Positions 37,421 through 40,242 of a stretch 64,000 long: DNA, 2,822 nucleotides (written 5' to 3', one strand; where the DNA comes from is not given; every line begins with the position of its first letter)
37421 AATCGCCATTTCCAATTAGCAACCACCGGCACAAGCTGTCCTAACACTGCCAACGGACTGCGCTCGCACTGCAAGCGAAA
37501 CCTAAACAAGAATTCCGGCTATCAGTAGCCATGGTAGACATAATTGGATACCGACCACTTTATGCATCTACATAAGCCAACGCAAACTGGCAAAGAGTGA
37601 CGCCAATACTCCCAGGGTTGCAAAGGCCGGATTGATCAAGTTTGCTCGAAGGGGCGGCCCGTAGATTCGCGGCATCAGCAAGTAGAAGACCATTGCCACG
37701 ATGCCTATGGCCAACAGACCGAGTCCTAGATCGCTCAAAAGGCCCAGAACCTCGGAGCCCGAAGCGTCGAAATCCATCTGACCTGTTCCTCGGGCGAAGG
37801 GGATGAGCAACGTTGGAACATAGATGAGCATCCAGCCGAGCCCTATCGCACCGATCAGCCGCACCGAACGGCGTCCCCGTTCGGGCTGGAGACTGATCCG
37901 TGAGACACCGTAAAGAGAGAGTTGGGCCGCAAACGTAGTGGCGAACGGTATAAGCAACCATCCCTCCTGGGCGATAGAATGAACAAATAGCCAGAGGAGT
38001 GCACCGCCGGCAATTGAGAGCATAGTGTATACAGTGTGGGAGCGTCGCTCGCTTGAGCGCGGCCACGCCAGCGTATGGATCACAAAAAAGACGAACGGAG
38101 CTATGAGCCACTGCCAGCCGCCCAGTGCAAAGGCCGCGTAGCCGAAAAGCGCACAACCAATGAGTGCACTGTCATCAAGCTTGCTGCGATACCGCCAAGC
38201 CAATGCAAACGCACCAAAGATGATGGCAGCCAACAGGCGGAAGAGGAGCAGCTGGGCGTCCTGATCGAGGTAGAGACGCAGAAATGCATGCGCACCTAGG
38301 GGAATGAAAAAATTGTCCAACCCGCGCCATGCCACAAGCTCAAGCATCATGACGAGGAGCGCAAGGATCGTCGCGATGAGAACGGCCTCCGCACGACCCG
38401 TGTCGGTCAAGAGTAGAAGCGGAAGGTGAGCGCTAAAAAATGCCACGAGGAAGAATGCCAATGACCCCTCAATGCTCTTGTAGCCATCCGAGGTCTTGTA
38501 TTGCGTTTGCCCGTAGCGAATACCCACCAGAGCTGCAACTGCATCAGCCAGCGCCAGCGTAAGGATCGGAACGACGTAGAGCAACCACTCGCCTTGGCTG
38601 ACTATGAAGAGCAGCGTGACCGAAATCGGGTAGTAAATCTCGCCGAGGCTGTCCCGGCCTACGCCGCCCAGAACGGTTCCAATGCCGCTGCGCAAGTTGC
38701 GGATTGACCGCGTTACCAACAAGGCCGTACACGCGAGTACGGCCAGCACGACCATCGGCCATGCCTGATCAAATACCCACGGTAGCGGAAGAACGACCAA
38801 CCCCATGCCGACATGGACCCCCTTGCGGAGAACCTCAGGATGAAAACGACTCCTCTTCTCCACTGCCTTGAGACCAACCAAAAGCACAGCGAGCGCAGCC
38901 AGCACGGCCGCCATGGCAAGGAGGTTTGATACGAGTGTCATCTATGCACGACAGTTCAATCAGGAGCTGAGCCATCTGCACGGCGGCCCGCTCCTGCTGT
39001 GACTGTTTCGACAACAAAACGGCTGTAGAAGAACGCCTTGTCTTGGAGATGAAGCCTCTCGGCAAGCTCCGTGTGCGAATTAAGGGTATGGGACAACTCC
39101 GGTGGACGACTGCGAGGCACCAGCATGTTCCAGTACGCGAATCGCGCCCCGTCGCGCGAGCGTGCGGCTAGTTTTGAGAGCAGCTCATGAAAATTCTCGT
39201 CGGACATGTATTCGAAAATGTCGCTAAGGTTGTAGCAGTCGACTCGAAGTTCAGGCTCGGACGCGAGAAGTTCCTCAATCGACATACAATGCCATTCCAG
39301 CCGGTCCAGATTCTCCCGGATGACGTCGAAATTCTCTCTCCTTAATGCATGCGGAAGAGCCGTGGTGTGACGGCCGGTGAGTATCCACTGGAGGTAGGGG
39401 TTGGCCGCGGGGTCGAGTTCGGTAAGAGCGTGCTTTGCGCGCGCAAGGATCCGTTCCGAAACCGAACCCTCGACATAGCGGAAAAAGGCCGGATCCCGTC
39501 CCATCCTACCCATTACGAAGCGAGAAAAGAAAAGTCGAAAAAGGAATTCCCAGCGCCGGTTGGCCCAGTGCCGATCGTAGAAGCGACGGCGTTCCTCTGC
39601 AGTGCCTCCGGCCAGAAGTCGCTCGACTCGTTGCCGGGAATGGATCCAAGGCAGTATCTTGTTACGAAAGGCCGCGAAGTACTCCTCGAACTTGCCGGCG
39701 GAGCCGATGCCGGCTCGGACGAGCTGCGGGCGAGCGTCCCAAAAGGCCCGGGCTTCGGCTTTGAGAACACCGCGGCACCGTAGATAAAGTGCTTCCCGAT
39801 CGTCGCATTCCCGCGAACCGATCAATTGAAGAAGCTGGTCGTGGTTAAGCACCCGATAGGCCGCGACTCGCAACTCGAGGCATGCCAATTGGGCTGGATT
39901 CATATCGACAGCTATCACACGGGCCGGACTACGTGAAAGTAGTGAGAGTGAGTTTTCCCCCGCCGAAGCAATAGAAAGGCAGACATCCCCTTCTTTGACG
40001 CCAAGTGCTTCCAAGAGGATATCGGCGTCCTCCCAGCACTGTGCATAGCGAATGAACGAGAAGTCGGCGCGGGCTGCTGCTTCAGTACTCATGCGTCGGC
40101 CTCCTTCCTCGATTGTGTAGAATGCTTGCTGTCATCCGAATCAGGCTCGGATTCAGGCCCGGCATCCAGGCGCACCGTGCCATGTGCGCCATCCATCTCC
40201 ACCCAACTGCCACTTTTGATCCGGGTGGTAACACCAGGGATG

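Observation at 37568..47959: GC-rich 10.4-kb island encoding a translationally coupled lipid/isoprenoid-type pathway of unknown product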

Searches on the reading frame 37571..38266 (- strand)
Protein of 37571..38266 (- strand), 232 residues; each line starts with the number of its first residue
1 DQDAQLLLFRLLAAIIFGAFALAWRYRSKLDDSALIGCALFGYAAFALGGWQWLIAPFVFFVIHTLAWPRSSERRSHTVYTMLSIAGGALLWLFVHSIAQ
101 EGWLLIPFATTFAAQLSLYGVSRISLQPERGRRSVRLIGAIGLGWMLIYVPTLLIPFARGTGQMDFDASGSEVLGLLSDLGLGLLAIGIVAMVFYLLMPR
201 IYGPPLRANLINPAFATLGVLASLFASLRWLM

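Call 53: search_protein_families(library=pfam, proteins=[window:37571-38266:-], max_evalue=10)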
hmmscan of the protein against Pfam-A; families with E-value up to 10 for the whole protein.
seq(232 aa): 2 families
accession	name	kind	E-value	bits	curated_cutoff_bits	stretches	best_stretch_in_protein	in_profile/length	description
PF15345.11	TMEM51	-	0.53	10.4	25.5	1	177-196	8-27/237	Transmembrane protein 51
PF01940.21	DUF92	-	3.3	7.4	27.5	1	20-67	6-54/251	Integral membrane protein DUF92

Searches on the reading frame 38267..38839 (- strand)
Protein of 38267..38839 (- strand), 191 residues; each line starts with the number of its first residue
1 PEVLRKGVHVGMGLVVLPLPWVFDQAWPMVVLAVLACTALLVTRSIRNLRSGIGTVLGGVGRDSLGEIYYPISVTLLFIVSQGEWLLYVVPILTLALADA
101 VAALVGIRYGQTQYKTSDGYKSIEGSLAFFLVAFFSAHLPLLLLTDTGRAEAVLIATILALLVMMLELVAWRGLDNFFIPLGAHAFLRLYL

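Call 53: search_protein_families(library=pfam, proteins=[window:38267-38839:-], max_evalue=10)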
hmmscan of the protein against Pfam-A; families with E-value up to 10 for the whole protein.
seq(191 aa): 1 family
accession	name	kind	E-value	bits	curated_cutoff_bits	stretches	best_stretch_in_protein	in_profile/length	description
PF13346.12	ABC2_membrane_5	-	0.1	12.5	25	1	93-170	87-165/205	ABC-2 family transporter protein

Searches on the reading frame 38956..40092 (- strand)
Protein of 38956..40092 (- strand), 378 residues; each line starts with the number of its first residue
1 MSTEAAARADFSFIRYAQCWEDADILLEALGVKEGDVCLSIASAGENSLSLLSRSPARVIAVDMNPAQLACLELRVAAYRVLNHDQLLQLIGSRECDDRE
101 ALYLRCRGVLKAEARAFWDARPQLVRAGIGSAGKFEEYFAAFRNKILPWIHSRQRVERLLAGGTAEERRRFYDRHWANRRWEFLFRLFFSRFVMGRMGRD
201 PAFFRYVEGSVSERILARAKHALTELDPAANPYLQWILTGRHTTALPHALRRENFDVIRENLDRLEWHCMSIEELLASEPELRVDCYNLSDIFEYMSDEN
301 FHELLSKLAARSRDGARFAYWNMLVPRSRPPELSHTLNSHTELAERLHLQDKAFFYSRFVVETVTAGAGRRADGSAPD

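Call 4: search_protein_families(library=pfam, proteins=[window:38956-40092:-])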
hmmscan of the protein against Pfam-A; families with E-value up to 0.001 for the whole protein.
window:38956-40092:- (378 aa): 2 families
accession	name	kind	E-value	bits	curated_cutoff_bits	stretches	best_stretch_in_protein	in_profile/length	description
PF11899.13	DUF3419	-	5.6e-76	256.6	28.2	1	11-362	6-383/385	Protein of unknown function (DUF3419)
PF13649.12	Methyltransf_25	-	0.001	20.2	27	0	44-80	8-45/97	Methyltransferase domain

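Call 5: search_protein_families(library=ncbifam, proteins=[window:38956-40092:-], max_evalue=0.01)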
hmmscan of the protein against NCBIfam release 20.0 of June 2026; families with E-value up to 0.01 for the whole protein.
window:38956-40092:- (378 aa): 2 families
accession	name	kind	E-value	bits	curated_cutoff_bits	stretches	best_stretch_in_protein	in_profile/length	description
NF011528.0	PRK14968.1-2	equivalog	0.0024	17.4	171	1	21-68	25-72/205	putative methyltransferase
NF000468.1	Erm37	exception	0.0036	17.3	350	1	2-85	2-83/179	23S rRNA (adenine(2058)-N(6))-methyltransferase Erm(37)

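Call 33: search_solved_structures(query=window:38956-40092:-, max_evalue=1)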
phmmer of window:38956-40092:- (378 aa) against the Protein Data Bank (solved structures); distinct sequences matched with E-value up to 1: 7.
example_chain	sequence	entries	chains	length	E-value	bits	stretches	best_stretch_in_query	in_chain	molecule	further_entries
6s9p_A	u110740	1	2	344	0.11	14.6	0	201-310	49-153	internal Lock2 fused to target peptide KRKAKITWKR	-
8oh7_A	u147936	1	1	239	0.21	13.7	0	210-264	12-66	Designed Armadillo repeat protein with four internal modules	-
7qnp_AAA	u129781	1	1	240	0.21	13.7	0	210-262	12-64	Designed Armadillo Repeat Protein N(A4)M4C(AII)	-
5mfm_A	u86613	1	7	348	0.36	12.9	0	201-262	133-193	YIIIM6AII_GS11_(KR)5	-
5mfm_C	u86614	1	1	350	0.37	12.9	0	201-262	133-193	Importin subunit alpha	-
5mfl_A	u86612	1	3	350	0.38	12.8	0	201-263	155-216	(KR)5_GS10_YIIIM6AII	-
6s9o_A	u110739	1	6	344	0.78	11.8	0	201-300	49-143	designed Armadillo repeat protein with internal Lock1 fused to target peptide KRKRKLKFKR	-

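Call 61: search_dna_similar(query=window:38956-40092:-, collection=plasmids, mode=protein, max_rows=25)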
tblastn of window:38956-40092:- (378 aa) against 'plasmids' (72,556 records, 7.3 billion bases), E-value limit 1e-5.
Records with a match: 15; places in all: 15; records where one place covers at least 80% of the query: 13.
Best place of each record, by identity: <60% 15.
By first word of the organism name: Sinorhizobium 5; Shinella 4; Rhizobium 3; Brevibacillus 1; Roseinatronobacter 1; Chondrinema 1.
By predicted mobility (MOB-suite, as given by PLSDB): non-mobilizable 14; conjugative 1.
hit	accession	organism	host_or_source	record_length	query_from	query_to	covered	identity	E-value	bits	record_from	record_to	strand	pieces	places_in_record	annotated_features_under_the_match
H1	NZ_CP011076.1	Brevibacillus laterosporus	Oryza sativa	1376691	6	365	95%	58.6%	6e-141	449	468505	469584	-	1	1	none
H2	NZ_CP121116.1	Roseinatronobacter sp. S2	cell culture,Alkaline Spring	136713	2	366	97%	45.1%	9e-95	317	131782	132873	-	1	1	DUF3419 family protein | PEP/pyruvate-binding domain-containing protein | hypothetical protein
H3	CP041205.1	Rhizobium sp. NIBRBAC000502774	Genome assembly,Coal mine soil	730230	11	356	92%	30.2%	7e-25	114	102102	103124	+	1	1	DUF3419 family protein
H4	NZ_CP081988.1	Shinella oryzae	cell culture,rhizosphere soil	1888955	11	376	97%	28.2%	5e-23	108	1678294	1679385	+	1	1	none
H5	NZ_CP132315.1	Shinella oryzae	Homo sapiens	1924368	11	376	97%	28.2%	4e-22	105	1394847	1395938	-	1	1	none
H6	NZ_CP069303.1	Shinella sp. PSBB067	monoisolate,Minnesota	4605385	11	359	92%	29.6%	8e-25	113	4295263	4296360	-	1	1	none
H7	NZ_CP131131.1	Shinella zoogloeoides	isolate,Activated charcoal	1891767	11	359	92%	29.2%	3e-23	108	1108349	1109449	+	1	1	none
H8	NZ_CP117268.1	Rhizobium rhododendri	Rhododendron sp.,pure bacterial ...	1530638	11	372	96%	27.7%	2e-19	97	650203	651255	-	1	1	record has no annotation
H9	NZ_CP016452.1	Sinorhizobium sp. RAC02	Microbial isolate,Algal phycosphere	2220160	11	359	92%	28.4%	3e-23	108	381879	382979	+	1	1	none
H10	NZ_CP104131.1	Sinorhizobium sp. K101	Phaseolus vulgaris,cell ...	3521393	11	361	93%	27.2%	2e-23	109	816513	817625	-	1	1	none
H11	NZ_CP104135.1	Sinorhizobium sp. C101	Phaseolus vulgaris,cell ...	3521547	11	361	93%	27.2%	2e-23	109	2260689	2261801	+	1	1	none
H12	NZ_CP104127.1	Sinorhizobium sp. M103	Phaseolus vulgaris,cell ...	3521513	11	361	93%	27.2%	3e-23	108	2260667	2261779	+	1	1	none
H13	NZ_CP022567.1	Rhizobium leguminosarum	Root nodule,Pisum sativum root-nodule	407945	11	320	82%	27.6%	6e-25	114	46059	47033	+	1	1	DUF3419 family protein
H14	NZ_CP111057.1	Chondrinema litorale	Seaweed,red alga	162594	16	281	70%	23.7%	7e-15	84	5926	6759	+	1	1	BtaA family protein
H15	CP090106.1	Sinorhizobium meliloti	Medicago,Cell culture,Plant nodule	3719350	11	173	43%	29.1%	1e-11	74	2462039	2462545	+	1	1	none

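Call 62: get_annotated_region(hit=H1, flank=10000)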
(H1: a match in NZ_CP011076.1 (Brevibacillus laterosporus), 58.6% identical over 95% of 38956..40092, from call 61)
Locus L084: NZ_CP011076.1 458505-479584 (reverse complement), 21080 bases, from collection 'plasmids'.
description: Brevibacillus laterosporus strain B9 plasmid unnamed2, complete sequence
organism: Brevibacillus laterosporus (NCBI taxid 1465)
taxonomy: Bacteria; Bacillota; Bacilli; Bacillales; Paenibacillaceae; Brevibacillus; Brevibacillus laterosporus
host: -; source: Oryza sativa; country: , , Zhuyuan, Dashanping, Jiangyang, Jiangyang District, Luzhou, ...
typing (MOB-suite, as given by PLSDB): non-mobilizable
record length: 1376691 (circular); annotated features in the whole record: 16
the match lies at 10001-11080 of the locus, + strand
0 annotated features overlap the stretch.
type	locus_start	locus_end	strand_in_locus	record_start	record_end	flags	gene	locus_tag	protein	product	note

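Call 63: get_annotated_region(hit=H2, flank=10000)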
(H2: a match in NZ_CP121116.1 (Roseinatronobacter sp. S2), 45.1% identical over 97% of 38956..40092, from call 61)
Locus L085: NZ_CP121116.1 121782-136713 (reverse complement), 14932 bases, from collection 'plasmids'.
description: Roseinatronobacter sp. S2 plasmid unnamed3, complete sequence
organism: Roseinatronobacter sp. S2 (NCBI taxid 3035471)
taxonomy: Bacteria; Pseudomonadota; Alphaproteobacteria; Rhodobacterales; Paracoccaceae; Roseinatronobacter; Roseinatronobacter sp. S2
host: -; source: cell culture,Alkaline Spring; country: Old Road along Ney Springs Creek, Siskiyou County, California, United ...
typing (MOB-suite, as given by PLSDB): non-mobilizable
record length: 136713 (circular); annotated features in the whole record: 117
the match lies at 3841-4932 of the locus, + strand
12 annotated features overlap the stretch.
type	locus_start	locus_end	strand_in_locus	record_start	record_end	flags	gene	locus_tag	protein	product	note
CDS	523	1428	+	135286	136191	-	-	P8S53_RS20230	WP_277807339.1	UbiA family prenyltransferase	-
CDS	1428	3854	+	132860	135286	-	-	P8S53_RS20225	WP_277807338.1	PEP/pyruvate-binding domain-containing protein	GO:0016310 - phosphorylation [Evidence IEA]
CDS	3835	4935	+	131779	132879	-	-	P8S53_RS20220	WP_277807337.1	DUF3419 family protein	-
CDS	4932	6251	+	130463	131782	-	-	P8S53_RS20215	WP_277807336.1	hypothetical protein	-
CDS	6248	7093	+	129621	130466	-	-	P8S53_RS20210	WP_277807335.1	hypothetical protein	-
CDS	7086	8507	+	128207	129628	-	-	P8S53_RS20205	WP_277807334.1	AMP-binding protein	-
CDS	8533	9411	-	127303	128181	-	-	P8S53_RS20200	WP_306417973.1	TAXI family TRAP transporter solute-binding subunit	-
CDS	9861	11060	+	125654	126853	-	-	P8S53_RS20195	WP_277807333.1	Fic family protein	-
CDS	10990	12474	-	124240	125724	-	-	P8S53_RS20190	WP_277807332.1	ATP-binding cassette domain-containing protein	-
CDS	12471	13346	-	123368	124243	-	-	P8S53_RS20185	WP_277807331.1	ABC transporter permease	-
CDS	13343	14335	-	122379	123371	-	-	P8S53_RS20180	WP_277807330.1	ABC transporter permease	GO:0055085 - transmembrane transport [Evidence IEA]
CDS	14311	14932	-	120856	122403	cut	-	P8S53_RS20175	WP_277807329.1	ABC transporter substrate-binding protein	-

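Call 73: search_protein_families(library=padloc, proteins=[window:38956-40092:-], max_evalue=0.001)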
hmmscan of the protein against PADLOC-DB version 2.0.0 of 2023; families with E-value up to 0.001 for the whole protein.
window:38956-40092:- (378 aa): 1 family
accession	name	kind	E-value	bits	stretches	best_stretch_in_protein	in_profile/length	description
PDLC04134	mad2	-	6.6e-05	19.9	1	21-83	278-340/492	mads_2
